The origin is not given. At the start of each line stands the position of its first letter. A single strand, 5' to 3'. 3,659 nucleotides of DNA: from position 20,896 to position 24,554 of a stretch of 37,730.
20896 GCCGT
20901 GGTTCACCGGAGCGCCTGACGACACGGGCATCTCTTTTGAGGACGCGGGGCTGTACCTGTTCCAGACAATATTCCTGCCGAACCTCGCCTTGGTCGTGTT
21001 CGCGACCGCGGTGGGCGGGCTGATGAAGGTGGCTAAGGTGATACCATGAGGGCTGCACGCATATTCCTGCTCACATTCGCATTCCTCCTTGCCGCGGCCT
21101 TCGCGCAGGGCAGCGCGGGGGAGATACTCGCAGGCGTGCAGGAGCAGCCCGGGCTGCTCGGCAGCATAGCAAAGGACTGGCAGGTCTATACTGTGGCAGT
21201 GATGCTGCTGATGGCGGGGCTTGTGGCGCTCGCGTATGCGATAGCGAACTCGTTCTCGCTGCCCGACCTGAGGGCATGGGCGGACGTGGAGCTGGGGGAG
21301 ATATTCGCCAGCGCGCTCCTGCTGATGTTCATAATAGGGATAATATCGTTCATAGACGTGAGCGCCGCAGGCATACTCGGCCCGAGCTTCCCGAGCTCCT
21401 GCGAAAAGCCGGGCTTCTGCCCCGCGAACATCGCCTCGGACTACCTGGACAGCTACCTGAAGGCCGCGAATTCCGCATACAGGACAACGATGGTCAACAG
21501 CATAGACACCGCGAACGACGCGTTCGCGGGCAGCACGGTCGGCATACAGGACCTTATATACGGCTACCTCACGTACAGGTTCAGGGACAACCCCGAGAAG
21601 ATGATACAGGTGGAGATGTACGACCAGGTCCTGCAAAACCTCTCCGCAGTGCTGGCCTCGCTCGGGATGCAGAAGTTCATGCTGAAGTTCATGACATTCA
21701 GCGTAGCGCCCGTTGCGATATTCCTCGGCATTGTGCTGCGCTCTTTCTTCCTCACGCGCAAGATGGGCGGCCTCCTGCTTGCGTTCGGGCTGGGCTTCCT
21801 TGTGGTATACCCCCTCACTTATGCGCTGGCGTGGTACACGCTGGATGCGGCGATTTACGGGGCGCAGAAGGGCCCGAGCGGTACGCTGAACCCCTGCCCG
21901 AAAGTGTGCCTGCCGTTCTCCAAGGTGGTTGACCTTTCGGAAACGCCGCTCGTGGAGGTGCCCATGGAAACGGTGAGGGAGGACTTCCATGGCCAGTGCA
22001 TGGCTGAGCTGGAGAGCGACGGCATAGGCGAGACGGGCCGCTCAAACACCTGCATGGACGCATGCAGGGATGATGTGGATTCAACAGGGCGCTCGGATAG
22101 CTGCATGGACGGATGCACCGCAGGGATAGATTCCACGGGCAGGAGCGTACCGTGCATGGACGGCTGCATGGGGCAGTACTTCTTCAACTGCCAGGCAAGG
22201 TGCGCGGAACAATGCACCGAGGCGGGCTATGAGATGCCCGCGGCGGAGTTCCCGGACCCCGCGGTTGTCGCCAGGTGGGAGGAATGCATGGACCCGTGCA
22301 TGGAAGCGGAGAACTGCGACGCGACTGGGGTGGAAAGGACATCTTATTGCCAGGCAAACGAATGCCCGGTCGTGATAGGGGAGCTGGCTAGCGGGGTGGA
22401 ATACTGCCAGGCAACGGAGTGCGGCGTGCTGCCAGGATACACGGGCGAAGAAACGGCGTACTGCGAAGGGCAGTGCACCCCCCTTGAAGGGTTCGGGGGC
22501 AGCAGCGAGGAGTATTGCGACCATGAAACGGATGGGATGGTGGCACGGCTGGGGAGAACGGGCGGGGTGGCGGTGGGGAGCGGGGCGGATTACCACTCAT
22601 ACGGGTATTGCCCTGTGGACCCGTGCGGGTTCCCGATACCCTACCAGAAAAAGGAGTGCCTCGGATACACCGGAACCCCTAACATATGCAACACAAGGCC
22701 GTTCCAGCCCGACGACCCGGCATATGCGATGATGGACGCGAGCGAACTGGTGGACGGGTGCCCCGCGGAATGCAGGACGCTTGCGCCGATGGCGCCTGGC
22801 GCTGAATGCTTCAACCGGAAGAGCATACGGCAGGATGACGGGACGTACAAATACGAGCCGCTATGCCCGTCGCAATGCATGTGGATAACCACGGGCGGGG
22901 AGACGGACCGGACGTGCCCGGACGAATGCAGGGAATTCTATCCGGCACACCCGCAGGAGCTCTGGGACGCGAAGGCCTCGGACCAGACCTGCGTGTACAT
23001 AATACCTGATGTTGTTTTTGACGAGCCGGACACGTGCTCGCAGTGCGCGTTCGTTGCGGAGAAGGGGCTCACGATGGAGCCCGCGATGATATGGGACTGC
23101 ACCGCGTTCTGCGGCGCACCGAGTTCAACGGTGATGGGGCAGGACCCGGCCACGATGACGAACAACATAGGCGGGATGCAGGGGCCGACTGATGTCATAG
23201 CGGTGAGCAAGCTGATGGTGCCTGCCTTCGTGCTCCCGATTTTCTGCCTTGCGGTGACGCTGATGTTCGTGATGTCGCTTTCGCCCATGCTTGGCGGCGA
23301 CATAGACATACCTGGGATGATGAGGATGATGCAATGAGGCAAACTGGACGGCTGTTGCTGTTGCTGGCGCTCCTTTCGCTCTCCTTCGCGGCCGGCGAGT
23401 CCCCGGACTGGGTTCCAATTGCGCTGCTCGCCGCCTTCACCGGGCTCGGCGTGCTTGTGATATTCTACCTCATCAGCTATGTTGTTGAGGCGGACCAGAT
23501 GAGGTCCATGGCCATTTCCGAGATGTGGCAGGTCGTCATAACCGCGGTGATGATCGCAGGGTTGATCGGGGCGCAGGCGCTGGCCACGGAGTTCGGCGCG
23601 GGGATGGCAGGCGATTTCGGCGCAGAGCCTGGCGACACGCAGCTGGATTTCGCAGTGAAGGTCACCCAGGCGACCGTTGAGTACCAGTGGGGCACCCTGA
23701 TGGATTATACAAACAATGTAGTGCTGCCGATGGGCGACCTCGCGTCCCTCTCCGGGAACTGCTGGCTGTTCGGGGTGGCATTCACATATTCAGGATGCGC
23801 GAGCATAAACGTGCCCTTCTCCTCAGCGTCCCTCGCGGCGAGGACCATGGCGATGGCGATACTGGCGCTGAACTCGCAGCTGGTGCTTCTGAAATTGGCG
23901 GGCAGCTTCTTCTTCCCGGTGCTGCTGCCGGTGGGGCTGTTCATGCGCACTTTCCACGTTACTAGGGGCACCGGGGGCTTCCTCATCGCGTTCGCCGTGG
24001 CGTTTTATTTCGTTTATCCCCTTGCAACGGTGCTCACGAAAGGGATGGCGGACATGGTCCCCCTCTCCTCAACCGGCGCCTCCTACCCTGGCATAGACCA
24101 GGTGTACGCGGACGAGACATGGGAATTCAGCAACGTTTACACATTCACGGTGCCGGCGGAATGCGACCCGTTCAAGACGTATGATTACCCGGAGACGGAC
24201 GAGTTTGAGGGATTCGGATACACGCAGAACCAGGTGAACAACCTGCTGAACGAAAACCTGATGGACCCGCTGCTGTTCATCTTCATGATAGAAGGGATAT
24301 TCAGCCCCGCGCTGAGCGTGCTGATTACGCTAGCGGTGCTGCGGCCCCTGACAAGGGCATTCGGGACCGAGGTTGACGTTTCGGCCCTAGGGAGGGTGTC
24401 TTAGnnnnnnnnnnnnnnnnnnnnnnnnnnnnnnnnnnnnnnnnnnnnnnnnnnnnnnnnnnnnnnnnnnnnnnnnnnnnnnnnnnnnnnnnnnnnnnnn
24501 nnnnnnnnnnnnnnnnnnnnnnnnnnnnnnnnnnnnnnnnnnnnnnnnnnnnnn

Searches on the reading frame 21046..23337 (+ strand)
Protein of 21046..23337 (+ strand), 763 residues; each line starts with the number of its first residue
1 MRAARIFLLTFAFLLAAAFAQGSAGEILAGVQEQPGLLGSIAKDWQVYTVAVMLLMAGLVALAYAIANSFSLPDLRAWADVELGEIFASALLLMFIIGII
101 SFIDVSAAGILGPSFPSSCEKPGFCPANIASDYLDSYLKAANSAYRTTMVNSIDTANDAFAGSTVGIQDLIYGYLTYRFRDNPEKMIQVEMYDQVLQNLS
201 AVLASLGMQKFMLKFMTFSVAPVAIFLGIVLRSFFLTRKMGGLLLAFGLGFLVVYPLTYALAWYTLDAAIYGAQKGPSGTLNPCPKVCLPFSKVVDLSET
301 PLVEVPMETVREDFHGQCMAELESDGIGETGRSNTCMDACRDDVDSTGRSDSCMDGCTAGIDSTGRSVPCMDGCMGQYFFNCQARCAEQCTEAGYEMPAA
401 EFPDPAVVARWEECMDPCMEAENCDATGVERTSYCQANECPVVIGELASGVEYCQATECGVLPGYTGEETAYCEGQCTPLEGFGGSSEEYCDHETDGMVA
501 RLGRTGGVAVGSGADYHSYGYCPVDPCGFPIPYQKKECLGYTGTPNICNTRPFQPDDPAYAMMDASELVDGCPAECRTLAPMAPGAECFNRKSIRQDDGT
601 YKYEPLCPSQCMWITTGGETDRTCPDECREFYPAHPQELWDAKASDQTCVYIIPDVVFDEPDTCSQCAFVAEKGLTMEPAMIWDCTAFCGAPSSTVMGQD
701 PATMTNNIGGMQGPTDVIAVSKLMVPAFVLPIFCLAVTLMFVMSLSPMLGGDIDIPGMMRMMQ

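Call 6: search_protein_families(library=pfam, proteins=[window:21046-23337:+], max_evalue=0.01)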
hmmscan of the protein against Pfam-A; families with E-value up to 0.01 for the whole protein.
window:21046-23337:+ (763 aa): 0 families

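Call 7: search_protein_families(library=ncbifam, proteins=[window:21046-23337:+], max_evalue=0.01)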
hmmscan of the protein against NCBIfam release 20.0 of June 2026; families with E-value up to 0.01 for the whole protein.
window:21046-23337:+ (763 aa): 0 families

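Call 102: search_protein_families(library=ncbifam, proteins=[window:21046-23337:+], max_evalue=1)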
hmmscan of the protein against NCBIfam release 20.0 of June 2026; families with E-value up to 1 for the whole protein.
window:21046-23337:+ (763 aa): 1 family
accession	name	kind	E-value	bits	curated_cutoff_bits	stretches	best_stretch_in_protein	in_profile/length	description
NF010431.0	PRK13857.1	equivalog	0.06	13.3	103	1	675-710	29-64/120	pilin major subunit VirB2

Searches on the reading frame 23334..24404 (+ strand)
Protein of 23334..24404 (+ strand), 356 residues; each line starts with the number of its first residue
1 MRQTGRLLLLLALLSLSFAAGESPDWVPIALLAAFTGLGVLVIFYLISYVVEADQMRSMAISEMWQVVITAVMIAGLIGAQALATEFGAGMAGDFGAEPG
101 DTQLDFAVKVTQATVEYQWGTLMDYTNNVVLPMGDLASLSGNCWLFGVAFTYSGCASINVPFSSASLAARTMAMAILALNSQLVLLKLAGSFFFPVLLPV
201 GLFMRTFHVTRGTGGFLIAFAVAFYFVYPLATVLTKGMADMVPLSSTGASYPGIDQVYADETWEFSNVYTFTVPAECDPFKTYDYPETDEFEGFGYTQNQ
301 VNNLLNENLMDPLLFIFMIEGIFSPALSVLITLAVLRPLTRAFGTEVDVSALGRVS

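Call 6: search_protein_families(library=pfam, proteins=[window:23334-24404:+], max_evalue=0.01)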
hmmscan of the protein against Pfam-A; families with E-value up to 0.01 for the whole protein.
window:23334-24404:+ (356 aa): 0 families

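Call 7: search_protein_families(library=ncbifam, proteins=[window:23334-24404:+], max_evalue=0.01)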
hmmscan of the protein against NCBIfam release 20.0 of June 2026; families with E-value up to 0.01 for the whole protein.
window:23334-24404:+ (356 aa): 3 families
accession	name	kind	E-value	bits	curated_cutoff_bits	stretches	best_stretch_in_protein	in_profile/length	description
NF053657.1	CedE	equivalog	0.0066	16.3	400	1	196-240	151-197/260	DNA-translocating protein CedE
NF041560.1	T6SS_Burk_ExIF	subfamily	0.0068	16.1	90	1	9-63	142-196/234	putative type VI secretion system effector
NF002597.0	PRK02251.2-3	equivalog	0.0089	16.3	120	0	23-80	35-88/93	putative septation inhibitor protein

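Call 102: search_protein_families(library=ncbifam, proteins=[window:23334-24404:+], max_evalue=1)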
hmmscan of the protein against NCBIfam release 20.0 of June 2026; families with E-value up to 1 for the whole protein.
window:23334-24404:+ (356 aa): 4 families
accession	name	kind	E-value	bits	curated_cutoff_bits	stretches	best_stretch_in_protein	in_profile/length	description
NF053657.1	CedE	equivalog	0.0066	16.3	400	1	196-240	151-197/260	DNA-translocating protein CedE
NF041560.1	T6SS_Burk_ExIF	subfamily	0.0068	16.1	90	1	9-63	142-196/234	putative type VI secretion system effector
NF002597.0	PRK02251.2-3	equivalog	0.0089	16.3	120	1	23-80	35-88/93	putative septation inhibitor protein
NF041796.2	Ced_CedA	equivalog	0.013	15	330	1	156-232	108-185/259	DNA import protein CedA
